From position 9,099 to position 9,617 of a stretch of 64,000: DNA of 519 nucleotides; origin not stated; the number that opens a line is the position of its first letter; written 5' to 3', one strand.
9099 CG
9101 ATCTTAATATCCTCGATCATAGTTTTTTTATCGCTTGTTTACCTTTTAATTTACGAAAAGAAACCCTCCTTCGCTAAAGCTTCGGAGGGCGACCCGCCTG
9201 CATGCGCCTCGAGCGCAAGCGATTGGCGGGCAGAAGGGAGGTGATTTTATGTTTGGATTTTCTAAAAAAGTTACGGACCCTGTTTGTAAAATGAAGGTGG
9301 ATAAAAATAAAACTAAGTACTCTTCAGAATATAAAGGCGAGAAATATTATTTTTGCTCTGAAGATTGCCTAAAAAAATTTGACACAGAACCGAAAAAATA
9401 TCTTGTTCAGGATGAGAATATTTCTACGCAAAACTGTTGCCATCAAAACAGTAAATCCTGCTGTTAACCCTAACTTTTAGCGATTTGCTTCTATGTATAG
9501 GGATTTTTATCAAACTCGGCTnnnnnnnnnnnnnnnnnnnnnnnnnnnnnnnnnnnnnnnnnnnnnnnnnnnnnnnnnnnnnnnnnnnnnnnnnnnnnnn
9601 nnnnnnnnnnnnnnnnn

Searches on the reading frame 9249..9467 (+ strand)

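Call 9: search_protein_families(library=pfam, proteins=[window:9249-9467:+], max_evalue=0.01)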
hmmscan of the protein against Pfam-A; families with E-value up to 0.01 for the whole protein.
window:9249-9467:+ (72 aa): 2 families
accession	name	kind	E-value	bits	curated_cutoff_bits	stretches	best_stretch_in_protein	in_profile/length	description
PF04945.19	YHS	-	2.3e-20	72.8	30.3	1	8-53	1-45/47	YHS domain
PF06467.20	zf-FCS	-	0.0051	17.1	22.4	1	28-44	23-39/39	MYM-type Zinc finger with FCS sequence motif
